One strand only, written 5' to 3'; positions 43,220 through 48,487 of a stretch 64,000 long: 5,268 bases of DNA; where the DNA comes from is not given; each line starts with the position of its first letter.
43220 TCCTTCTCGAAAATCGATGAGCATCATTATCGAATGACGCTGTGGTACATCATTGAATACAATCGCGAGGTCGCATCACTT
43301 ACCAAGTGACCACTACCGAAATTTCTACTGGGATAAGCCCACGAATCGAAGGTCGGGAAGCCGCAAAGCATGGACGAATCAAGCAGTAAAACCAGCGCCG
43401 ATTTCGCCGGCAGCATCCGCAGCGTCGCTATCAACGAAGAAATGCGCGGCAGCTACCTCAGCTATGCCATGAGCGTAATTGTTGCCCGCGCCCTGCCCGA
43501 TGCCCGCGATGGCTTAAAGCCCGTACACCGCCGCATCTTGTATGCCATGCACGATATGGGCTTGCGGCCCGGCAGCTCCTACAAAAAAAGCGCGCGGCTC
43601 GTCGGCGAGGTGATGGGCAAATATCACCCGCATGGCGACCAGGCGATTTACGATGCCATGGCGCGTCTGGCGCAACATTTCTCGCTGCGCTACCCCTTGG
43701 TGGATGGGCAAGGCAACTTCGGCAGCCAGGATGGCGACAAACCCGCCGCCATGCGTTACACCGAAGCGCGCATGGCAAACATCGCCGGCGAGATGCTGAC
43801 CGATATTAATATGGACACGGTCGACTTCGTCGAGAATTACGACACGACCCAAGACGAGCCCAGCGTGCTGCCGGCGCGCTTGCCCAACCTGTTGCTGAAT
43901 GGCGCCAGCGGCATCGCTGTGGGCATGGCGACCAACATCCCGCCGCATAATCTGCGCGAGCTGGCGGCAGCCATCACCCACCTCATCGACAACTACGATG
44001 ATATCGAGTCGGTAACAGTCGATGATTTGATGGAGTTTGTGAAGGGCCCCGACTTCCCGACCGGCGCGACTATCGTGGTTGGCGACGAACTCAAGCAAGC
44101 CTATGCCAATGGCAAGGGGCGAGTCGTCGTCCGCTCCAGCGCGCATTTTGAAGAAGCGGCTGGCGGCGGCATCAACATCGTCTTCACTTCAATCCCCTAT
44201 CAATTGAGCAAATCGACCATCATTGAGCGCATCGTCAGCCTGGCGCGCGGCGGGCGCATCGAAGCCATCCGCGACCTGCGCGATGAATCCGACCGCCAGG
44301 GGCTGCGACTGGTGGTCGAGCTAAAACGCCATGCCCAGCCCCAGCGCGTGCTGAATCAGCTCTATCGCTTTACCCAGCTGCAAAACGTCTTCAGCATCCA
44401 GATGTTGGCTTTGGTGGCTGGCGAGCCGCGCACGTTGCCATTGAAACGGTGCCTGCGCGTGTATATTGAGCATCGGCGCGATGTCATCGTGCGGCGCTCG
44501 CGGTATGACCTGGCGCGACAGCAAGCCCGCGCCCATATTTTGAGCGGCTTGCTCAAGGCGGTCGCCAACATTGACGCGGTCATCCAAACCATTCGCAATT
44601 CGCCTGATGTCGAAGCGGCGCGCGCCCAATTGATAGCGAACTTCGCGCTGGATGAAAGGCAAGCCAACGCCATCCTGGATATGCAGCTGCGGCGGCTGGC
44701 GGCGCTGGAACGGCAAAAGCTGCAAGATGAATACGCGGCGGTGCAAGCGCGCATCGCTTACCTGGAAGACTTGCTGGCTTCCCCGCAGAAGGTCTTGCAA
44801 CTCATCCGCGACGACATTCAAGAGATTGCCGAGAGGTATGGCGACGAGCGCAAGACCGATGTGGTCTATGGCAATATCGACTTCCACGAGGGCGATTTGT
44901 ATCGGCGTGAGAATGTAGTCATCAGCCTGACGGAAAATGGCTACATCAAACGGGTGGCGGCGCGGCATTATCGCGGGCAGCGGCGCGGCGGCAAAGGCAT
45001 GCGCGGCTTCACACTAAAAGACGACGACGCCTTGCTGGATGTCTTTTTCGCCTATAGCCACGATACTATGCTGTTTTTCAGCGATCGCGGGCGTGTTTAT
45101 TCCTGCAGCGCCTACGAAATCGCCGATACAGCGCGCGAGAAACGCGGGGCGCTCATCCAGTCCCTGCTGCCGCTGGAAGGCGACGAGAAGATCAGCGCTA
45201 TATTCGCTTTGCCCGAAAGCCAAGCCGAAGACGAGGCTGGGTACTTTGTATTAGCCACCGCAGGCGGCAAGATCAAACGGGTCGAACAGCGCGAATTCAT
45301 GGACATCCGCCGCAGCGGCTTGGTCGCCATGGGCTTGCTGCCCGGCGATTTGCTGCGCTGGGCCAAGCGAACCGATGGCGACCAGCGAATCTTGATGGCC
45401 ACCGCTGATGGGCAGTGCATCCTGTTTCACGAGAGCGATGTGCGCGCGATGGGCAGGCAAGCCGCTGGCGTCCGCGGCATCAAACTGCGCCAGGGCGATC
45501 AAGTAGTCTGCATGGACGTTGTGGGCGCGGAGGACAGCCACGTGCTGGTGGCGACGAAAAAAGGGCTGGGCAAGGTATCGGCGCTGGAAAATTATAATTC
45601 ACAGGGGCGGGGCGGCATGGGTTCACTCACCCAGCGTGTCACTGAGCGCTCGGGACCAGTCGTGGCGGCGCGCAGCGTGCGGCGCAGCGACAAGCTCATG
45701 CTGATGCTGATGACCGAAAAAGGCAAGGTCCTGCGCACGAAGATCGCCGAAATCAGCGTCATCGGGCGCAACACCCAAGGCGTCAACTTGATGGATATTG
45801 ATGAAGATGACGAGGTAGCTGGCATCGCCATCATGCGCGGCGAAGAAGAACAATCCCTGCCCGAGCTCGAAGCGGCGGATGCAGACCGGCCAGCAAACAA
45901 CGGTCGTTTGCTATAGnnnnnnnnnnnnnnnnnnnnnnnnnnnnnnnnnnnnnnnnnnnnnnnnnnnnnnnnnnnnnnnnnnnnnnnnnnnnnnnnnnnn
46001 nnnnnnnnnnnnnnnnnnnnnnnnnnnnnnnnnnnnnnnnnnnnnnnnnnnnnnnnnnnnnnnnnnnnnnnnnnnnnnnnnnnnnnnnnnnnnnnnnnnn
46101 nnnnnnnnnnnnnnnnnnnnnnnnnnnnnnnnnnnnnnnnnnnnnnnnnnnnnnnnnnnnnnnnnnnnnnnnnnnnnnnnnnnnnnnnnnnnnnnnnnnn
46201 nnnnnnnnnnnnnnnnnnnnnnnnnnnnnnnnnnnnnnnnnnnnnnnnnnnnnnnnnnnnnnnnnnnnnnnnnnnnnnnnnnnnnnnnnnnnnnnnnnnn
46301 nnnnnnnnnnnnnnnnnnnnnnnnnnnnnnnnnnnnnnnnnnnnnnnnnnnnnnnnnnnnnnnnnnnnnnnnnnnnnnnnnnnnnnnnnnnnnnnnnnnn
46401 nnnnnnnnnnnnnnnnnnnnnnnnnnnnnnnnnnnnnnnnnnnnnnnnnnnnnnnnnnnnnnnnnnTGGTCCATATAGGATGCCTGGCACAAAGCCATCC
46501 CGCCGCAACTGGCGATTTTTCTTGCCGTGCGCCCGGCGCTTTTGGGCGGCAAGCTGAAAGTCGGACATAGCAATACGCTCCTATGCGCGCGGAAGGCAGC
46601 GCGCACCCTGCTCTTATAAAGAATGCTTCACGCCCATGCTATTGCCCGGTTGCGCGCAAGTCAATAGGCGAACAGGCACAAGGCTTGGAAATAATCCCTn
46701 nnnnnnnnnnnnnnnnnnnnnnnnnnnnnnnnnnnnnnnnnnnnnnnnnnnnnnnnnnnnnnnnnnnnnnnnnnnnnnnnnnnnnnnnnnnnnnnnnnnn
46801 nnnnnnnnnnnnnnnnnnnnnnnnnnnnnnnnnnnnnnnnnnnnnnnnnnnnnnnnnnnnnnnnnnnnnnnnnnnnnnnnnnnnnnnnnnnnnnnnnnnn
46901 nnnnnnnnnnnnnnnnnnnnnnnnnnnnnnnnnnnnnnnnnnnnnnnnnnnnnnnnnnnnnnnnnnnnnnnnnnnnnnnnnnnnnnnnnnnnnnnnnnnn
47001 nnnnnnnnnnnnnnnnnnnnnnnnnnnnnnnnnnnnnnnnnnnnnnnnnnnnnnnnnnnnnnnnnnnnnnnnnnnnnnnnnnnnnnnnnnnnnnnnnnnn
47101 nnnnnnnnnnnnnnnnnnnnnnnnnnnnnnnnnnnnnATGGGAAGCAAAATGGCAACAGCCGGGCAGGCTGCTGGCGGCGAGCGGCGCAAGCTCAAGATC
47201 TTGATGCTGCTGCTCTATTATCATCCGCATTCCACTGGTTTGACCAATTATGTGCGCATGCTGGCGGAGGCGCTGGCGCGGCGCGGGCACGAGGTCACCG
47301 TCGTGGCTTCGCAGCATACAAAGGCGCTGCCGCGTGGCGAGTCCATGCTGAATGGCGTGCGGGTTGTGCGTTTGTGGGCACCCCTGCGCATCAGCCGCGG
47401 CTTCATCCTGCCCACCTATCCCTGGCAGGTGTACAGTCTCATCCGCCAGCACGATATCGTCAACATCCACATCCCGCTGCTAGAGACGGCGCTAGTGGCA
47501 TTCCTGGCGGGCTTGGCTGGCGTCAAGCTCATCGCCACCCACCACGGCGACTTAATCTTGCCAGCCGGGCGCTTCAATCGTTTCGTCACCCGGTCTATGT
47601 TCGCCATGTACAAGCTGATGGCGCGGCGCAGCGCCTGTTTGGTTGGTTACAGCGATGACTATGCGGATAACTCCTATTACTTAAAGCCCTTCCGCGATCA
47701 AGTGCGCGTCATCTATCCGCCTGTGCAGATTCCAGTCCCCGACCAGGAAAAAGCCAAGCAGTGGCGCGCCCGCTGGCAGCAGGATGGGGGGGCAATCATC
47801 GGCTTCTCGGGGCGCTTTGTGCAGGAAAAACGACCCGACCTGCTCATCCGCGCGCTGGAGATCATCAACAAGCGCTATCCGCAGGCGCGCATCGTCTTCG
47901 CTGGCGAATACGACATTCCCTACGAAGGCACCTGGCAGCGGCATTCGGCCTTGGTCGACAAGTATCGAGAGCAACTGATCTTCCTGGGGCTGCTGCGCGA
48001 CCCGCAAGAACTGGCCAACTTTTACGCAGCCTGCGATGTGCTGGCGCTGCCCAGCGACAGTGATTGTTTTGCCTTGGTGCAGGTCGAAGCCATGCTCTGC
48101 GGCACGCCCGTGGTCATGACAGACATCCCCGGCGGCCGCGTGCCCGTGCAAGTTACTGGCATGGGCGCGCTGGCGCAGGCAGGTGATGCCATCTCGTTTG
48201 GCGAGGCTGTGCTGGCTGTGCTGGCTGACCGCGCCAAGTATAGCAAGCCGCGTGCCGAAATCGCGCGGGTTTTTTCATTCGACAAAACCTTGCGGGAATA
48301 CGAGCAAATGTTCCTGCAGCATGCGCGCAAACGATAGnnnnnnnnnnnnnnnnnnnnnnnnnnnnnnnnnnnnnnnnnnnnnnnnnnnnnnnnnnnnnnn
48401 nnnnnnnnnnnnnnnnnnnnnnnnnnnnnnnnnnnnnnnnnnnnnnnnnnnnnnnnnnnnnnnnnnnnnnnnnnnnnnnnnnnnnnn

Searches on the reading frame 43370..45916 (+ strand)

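Call 13: search_protein_families(library=pfam, proteins=[window:43370-45916:+], max_evalue=0.001)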
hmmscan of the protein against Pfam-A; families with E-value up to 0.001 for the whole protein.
window:43370-45916:+ (848 aa): 2 families
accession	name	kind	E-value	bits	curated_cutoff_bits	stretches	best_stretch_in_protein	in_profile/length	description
PF00521.26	DNA_topoisoIV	-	4.3e-156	520.5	31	1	40-483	1-431/432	DNA gyrase/topoisomerase IV, subunit A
PF03989.18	DNA_gyraseA_C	-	5.1e-56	186.3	27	4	777-820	2-45/48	DNA gyrase C-terminal domain, beta-propeller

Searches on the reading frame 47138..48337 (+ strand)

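Call 13: search_protein_families(library=pfam, proteins=[window:47138-48337:+], max_evalue=0.001)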
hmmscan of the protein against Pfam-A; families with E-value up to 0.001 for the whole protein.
window:47138-48337:+ (399 aa): 6 families
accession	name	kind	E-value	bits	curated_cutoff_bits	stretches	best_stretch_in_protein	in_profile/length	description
PF00534.26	Glycos_transf_1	-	2.6e-25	89.4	26.4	1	210-371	6-165/172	Glycosyl transferases group 1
PF13692.12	Glyco_trans_1_4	-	9e-24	84.8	27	1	220-364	3-142/142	Glycosyl transferases group 1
PF13579.12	Glyco_trans_4_4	-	1.6e-22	81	29.7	1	33-194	1-157/158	Glycosyl transferase 4-like domain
PF13439.12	Glyco_transf_4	-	6.2e-21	75.6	28.5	1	34-196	3-166/170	Glycosyltransferase Family 4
PF20706.3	GT4-conflict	-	2.6e-09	37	26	1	196-329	176-312/385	Family 4 Glycosyltransferase in conflict systems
PF13477.12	Glyco_trans_4_2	-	3.9e-05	24.3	23.4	1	38-167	12-134/139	Glycosyl transferase 4-like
